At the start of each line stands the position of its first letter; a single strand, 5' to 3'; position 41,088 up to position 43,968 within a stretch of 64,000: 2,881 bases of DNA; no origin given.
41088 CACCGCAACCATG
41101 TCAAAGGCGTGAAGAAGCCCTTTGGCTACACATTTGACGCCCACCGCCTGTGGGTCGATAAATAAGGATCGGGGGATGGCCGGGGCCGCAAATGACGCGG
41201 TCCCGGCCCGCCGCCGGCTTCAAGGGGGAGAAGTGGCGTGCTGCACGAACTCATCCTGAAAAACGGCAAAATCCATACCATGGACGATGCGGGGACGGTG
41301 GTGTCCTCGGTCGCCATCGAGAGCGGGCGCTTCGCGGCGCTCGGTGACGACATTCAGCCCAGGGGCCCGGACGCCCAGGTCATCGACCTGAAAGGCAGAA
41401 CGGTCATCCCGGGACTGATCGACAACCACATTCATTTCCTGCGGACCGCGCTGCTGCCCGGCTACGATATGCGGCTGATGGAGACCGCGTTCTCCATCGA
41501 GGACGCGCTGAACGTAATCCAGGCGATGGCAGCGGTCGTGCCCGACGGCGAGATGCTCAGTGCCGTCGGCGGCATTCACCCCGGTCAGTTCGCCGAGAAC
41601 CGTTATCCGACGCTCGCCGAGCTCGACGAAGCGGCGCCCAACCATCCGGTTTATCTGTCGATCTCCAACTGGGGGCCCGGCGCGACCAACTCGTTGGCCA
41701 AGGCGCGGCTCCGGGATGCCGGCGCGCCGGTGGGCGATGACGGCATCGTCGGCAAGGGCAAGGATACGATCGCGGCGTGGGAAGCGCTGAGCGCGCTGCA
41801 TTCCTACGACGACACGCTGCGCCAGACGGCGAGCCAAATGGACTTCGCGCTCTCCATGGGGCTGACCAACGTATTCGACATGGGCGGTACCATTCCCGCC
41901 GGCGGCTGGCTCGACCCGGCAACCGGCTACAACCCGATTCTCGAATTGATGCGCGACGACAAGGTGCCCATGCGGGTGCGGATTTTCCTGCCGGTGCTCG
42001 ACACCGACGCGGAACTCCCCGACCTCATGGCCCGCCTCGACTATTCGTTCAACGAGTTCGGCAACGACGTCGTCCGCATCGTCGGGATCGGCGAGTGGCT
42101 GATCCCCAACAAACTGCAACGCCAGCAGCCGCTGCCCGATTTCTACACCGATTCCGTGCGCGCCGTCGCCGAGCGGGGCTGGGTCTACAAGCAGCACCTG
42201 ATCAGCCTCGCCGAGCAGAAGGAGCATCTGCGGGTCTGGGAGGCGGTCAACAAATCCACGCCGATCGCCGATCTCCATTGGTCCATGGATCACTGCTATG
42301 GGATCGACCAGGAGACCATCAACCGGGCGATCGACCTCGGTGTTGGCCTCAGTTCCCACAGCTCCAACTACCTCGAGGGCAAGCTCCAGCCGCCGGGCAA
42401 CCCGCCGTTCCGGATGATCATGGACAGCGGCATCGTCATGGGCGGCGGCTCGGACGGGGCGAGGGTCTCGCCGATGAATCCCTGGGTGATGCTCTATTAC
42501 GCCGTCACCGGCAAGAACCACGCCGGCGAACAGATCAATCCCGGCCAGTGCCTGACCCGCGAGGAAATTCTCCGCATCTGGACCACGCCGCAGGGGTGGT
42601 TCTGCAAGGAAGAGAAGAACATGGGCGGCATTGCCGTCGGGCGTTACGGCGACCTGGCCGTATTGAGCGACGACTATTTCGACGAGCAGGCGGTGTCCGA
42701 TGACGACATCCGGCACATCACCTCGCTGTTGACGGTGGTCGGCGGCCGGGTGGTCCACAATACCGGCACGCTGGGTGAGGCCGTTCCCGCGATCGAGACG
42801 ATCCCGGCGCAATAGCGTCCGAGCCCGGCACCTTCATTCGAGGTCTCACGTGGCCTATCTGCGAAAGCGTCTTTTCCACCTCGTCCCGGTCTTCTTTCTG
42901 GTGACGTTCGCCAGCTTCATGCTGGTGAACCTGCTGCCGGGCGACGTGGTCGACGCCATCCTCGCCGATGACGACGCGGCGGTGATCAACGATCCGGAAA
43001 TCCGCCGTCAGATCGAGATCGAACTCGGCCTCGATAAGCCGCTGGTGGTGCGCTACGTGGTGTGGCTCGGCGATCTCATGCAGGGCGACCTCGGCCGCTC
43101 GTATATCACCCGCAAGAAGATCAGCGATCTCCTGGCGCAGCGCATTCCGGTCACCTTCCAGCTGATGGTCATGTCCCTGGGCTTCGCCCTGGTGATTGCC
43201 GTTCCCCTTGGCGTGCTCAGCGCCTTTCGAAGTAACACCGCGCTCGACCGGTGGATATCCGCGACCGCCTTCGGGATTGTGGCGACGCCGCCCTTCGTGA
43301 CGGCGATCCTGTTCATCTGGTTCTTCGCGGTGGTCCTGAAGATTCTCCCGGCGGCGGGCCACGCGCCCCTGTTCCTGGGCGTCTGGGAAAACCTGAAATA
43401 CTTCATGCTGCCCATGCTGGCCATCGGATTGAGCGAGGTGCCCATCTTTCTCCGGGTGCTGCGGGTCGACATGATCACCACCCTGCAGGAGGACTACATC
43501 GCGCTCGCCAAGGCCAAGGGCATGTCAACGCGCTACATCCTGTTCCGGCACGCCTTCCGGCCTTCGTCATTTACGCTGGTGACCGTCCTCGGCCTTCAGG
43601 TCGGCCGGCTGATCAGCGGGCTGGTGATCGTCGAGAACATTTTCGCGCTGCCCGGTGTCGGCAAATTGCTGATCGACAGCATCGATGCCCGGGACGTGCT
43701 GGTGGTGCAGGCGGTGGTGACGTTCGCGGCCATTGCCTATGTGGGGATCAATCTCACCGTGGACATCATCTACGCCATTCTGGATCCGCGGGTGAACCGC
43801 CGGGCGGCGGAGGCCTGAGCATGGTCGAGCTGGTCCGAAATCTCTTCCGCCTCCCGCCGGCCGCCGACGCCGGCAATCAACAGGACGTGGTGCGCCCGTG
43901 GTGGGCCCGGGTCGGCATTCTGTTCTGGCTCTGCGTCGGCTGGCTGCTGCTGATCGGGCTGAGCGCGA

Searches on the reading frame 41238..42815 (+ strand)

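Call 41: search_protein_families(library=pfam, proteins=[window:41238-42815:+], max_evalue=0.00001)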
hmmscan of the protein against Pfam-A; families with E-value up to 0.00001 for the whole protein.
window:41238-42815:+ (525 aa): 2 families
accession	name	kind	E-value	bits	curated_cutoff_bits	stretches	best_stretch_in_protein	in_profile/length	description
PF07969.17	Amidohydro_3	-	2e-61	209.3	29.7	1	47-507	1-472/472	Amidohydrolase family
PF01979.26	Amidohydro_1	-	8e-06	25.8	25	0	55-81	1-29/345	Amidohydrolase family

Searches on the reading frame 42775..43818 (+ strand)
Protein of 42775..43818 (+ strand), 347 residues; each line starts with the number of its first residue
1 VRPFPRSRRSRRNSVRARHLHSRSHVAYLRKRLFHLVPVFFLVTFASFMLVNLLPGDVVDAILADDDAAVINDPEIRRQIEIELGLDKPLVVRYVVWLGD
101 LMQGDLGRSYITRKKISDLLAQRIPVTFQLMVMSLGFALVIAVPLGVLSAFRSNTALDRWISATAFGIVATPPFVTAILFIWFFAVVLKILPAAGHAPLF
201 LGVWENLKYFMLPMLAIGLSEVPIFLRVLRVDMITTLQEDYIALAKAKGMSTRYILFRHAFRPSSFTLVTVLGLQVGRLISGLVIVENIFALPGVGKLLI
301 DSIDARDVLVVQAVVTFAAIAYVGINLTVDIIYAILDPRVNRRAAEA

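Call 42: search_protein_families(library=pfam, proteins=[window:42775-43818:+], max_evalue=0.00001)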
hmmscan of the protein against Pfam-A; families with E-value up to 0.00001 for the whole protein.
window:42775-43818:+ (347 aa): 2 families
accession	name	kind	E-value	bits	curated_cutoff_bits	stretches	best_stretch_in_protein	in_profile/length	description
PF00528.27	BPD_transp_1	-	1.7e-35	122.9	26.4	1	142-341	1-183/184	Binding-protein-dependent transport system inner membrane component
PF19300.4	BPD_transp_1_N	-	1.5e-06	28.8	23.8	1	28-130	4-113/114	Binding-prot-dependent transport system membrane comp, N-term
